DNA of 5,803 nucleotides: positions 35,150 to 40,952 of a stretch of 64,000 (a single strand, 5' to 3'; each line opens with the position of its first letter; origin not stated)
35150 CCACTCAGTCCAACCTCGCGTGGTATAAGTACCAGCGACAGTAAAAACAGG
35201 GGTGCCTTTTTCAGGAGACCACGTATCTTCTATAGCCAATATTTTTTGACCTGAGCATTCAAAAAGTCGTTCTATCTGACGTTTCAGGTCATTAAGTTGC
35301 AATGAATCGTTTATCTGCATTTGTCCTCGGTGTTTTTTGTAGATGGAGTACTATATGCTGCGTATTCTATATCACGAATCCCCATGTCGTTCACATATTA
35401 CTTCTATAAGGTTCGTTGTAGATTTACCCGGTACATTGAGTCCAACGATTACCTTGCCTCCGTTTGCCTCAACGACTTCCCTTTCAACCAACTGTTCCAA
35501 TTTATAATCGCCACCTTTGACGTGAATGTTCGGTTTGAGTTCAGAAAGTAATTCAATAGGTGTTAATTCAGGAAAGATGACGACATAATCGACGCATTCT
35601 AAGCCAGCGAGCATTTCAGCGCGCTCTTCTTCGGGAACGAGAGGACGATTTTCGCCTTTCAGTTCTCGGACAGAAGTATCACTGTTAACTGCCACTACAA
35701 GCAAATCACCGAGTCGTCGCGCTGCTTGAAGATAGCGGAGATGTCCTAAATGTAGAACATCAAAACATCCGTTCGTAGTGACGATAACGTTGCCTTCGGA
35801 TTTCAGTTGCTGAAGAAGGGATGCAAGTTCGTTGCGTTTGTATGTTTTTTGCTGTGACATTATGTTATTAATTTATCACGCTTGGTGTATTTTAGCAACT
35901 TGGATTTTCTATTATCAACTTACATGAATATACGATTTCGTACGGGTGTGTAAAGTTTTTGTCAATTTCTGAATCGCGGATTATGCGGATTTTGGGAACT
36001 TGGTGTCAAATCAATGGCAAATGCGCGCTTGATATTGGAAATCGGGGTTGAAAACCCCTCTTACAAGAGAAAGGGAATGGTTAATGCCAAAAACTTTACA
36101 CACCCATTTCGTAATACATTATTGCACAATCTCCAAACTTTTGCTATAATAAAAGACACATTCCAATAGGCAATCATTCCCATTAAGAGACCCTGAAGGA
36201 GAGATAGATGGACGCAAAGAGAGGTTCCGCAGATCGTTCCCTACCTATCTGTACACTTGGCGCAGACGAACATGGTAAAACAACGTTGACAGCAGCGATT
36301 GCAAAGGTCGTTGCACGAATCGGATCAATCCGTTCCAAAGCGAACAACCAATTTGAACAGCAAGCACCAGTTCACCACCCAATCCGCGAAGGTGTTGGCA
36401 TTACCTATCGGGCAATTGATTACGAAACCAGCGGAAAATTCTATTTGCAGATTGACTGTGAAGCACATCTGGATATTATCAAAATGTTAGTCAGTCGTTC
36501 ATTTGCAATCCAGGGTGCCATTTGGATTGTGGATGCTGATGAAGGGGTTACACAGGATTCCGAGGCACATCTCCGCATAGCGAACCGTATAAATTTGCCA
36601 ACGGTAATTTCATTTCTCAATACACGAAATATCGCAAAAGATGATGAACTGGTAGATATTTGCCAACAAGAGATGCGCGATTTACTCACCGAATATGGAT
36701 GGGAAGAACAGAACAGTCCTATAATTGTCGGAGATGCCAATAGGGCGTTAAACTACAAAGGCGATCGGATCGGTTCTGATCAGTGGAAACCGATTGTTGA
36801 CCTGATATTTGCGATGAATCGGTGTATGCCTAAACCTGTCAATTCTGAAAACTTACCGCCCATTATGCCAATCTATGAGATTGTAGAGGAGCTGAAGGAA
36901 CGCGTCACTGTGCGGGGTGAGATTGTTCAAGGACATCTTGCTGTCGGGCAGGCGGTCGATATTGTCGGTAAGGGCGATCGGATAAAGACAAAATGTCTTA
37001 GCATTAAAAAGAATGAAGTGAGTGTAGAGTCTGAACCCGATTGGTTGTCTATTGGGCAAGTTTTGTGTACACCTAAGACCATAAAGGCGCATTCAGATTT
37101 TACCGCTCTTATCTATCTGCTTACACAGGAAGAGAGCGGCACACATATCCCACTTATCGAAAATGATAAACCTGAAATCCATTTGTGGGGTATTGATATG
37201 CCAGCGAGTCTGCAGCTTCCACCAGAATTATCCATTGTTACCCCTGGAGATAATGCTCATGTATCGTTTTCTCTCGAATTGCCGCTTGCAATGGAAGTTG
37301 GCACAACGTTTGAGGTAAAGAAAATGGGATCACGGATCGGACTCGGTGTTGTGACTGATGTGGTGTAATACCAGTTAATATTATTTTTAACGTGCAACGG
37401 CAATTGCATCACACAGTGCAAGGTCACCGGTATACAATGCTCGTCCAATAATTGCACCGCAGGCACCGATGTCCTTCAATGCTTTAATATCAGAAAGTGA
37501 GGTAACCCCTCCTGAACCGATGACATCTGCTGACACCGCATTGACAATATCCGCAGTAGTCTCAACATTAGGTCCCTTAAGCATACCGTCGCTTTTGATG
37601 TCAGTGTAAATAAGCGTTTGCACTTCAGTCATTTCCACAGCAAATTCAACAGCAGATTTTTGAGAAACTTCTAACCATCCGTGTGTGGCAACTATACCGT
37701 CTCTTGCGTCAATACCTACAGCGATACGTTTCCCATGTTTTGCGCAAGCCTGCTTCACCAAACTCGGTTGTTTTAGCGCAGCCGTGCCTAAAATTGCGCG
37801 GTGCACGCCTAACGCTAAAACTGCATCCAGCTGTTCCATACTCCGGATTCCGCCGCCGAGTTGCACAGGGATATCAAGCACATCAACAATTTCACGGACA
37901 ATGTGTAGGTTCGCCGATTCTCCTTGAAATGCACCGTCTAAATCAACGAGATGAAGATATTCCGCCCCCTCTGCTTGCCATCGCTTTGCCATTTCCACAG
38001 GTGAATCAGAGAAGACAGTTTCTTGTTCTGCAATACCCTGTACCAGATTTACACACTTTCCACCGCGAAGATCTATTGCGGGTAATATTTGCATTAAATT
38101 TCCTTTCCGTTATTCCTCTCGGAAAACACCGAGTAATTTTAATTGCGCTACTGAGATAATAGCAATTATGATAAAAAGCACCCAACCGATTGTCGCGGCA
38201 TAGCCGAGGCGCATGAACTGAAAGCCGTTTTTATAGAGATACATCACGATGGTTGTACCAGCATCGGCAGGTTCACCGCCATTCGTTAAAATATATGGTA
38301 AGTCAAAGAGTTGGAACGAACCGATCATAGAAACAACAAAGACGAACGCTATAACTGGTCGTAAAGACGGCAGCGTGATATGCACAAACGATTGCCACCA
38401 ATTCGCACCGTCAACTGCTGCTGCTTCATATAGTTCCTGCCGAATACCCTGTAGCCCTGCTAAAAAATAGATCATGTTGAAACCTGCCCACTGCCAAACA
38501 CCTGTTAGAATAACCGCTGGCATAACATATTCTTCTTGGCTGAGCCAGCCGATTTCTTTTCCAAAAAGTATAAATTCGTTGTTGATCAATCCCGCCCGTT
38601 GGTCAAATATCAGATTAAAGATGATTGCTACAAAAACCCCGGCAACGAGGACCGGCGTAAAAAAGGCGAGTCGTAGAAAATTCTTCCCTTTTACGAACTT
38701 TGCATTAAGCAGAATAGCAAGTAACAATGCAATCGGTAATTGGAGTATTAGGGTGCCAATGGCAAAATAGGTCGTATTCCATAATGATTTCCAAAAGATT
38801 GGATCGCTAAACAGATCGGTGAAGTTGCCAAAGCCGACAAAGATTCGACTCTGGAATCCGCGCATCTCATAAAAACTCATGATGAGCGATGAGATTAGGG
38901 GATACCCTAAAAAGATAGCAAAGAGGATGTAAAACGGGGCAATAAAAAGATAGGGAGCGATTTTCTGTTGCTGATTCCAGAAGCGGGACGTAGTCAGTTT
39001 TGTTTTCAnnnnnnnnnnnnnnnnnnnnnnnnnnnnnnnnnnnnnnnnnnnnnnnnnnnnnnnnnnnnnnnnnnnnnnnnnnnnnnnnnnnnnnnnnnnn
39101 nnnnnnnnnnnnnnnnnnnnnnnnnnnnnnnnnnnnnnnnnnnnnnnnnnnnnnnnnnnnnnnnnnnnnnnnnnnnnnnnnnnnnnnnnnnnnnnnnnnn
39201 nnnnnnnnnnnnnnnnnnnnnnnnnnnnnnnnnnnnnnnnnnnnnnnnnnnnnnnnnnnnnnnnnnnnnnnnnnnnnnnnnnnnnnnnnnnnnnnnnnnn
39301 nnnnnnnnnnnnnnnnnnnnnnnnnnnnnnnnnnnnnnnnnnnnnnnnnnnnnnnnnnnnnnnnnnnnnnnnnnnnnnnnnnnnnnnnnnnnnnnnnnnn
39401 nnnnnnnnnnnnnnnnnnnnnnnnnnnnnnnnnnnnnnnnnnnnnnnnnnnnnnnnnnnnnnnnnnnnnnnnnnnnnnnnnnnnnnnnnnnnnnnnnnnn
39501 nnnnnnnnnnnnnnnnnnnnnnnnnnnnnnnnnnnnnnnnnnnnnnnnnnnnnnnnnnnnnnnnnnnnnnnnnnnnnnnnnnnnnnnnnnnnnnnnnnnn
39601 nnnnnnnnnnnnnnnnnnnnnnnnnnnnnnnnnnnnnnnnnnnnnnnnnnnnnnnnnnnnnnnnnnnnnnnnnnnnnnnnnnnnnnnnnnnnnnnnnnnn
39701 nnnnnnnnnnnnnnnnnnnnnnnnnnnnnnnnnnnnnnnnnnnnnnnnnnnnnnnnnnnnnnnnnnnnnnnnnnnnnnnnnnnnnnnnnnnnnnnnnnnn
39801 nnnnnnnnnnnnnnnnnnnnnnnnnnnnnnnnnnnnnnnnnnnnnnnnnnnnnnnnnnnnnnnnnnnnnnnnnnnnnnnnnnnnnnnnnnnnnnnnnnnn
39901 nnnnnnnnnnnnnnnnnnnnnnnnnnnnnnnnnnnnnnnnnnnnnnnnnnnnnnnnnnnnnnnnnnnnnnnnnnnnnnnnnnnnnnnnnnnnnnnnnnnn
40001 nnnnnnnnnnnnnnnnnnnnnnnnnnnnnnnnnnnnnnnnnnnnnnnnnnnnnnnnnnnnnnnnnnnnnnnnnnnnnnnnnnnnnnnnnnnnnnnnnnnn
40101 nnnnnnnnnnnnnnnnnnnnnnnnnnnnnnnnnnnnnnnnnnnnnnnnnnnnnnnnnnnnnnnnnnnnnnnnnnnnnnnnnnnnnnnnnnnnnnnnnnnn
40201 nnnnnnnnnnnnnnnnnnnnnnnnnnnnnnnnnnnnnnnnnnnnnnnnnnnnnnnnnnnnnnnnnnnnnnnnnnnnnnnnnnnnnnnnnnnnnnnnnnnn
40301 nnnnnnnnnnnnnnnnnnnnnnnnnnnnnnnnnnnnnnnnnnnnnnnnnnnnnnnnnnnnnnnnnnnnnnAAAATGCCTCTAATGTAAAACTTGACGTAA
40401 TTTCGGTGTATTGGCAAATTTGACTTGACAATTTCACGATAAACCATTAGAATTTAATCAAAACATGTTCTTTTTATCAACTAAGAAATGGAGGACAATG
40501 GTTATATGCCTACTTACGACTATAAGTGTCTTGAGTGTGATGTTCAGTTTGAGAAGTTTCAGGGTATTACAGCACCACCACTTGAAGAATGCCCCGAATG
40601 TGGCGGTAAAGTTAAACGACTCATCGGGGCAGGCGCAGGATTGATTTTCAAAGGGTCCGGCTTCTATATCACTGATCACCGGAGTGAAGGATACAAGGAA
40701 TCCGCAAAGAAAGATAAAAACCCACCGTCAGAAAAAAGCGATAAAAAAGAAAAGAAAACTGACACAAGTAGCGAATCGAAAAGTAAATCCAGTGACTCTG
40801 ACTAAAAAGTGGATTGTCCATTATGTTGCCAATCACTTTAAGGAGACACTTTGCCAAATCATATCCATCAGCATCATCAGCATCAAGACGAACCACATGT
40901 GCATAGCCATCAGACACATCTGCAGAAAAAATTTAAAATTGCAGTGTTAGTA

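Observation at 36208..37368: Stand-alone EF-Tu paralogue with intact P-loop but lost DxxG and NKxD motifs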

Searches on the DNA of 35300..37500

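Call 10: search_rna_families(source=window, start=35300, end=37500, threshold=evalue, max_evalue=1)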
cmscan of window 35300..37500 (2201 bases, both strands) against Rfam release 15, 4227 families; matches with E-value up to 1: 0.
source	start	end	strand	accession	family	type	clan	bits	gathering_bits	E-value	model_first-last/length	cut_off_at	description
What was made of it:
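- Tried and rejected: Rfam found no match at E<=1 (call 10).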

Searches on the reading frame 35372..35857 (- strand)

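Call 34: search_protein_families(library=pfam, proteins=[window:35372-35857:-], max_evalue=0.001)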
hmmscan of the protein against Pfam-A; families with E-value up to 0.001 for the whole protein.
window:35372-35857:- (161 aa): 1 family
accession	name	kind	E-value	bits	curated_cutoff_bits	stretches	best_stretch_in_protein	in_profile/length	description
PF01467.32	CTP_transf_like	-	9.3e-21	74.9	21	1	28-143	2-113/133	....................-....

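Call 54: search_protein_families(library=ncbifam, proteins=[window:35372-35857:-], max_evalue=0.00001)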
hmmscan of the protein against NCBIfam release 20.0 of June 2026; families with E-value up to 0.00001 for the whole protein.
window:35372-35857:- (161 aa): 5 families
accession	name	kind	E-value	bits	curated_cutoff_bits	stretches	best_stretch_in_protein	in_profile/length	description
TIGR02199.1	rfaE_dom_II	equivalog_domain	3.3e-58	195.6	181.5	1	15-154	3-142/144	D-glycero-beta-D-manno-heptose 1-phosphate adenylyltransferase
NF008454.0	PRK11316.1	equivalog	1.4e-52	178.9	521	1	4-156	321-473/475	bifunctional D-glycero-beta-D-manno-heptose-7-phosphate kinase/D-glycero-beta-D-manno-heptose 1-phosphate adenylyltransferase HldE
TIGR00125.1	cyt_tran_rel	domain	2.2e-18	66.2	27.7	1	25-90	1-63/65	adenylyltransferase/cytidyltransferase family protein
TIGR01518.1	g3p_cytidyltrns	equivalog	2e-08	34.4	165.4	1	26-93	1-66/125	glycerol-3-phosphate cytidylyltransferase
NF001985.0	PRK00777.1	subfamily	5.4e-07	29.8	104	1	28-84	9-63/157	pantetheine-phosphate adenylyltransferase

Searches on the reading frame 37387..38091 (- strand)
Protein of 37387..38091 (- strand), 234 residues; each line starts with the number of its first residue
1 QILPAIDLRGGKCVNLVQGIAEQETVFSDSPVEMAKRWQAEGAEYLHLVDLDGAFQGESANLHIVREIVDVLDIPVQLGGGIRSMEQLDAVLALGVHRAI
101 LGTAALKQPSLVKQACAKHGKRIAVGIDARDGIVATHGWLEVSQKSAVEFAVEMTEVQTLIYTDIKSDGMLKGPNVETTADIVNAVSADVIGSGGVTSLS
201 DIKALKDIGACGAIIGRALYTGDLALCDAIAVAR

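Call 34: search_protein_families(library=pfam, proteins=[window:37387-38091:-], max_evalue=0.001)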
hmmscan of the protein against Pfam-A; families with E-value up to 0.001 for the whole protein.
window:37387-38091:- (234 aa): 4 families
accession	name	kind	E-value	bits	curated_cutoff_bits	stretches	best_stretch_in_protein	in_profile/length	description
PF00977.27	His_biosynth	-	5.2e-79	265.3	23.6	1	1-224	1-227/228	Histidine biosynthesis protein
PF01207.24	Dus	-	1.8e-09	37.6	20.4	1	53-119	164-232/311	Dihydrouridine synthase (Dus)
PF03060.21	NMO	-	3.7e-09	36.9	28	1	58-106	178-226/331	Nitronate monooxygenase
PF00218.27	IGPS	-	0.00018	21.3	27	0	30-71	69-110/254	Indole-3-glycerol phosphate synthase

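Call 54: search_protein_families(library=ncbifam, proteins=[window:37387-38091:-], max_evalue=0.00001)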
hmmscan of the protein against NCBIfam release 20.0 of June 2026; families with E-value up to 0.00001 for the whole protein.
window:37387-38091:- (234 aa): 13 families
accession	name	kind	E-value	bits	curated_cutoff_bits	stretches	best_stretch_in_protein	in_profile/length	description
TIGR00007.1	TIGR00007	equivalog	1e-78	264.1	228.95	1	2-228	1-230/231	1-(5-phosphoribosyl)-5-[(5-phosphoribosylamino)methylideneamino]imidazole-4-carboxamide isomerase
NF010112.0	PRK13585.1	equivalog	1.2e-73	247.6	243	1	1-233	4-238/241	1-(5-phosphoribosyl)-5-[(5-phosphoribosylamino)methylideneamino]imidazole-4-carboxamide isomerase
TIGR01919.1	hisA-trpF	equivalog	3.3e-53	180.7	306.45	1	2-234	5-243/243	bifunctional 1-(5-phosphoribosyl)-5-((5-phosphoribosylamino)methylideneamino)imidazole-4-carboxamide isomerase/phosphoribosylanthranilate is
NF003156.0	PRK04128.1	equivalog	5.3e-48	163.9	285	1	1-232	3-227/231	1-(5-phosphoribosyl)-5-((5-phosphoribosylamino)methylideneamino)imidazole-4-carboxamide isomerase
NF010114.0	PRK13587.1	equivalog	1.7e-34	119.5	305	1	2-220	4-225/234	1-(5-phosphoribosyl)-5-((5-phosphoribosylamino)methylideneamino)imidazole-4-carboxamide isomerase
NF010113.0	PRK13586.1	equivalog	6.1e-32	111.2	238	1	1-224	3-226/232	1-(5-phosphoribosyl)-5-((5-phosphoribosylamino)methylideneamino)imidazole-4-carboxamide isomerase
NF010712.0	PRK14114.1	equivalog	1.8e-27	96.4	327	1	2-224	3-231/241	1-(5-phosphoribosyl)-5-((5-phosphoribosylamino)methylideneamino)imidazole-4-carboxamide isomerase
TIGR03572.1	WbuZ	equivalog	1.2e-24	87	299.7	1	2-216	6-227/232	glycosyl amidation-associated protein WbuZ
NF038364.1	AglZ_HisF2_fam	equivalog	4.1e-24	85.3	310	1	16-216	16-225/248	AglZ/HisF2 family acetamidino modification protein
TIGR00735.1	hisF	equivalog_domain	8.8e-24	84.2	294.55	1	2-202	6-214/254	imidazole glycerol phosphate synthase subunit HisF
TIGR00734.1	hisAF_rel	hypoth_equivalog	1.9e-20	73.7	179.85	1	2-223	3-220/221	HisA/HisF family protein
NF041303.1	Indglycph_syn_Halo_TrpC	equivalog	3e-06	26.7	380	0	27-224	64-241/250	indole-3-glycerol phosphate synthase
NF002231.0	PRK01130.1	subfamily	5.8e-06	25.5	189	0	162-219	158-213/230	putative N-acetylmannosamine-6-phosphate 2-epimerase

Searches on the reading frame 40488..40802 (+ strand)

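Call 34: search_protein_families(library=pfam, proteins=[window:40488-40802:+], max_evalue=0.001)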
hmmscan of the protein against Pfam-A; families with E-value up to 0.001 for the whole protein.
window:40488-40802:+ (105 aa): 1 family
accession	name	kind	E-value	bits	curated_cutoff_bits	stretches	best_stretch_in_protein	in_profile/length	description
PF09723.15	Zn_ribbon_8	-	1.4e-16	60.7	34.4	1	7-46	1-41/41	Zinc ribbon domain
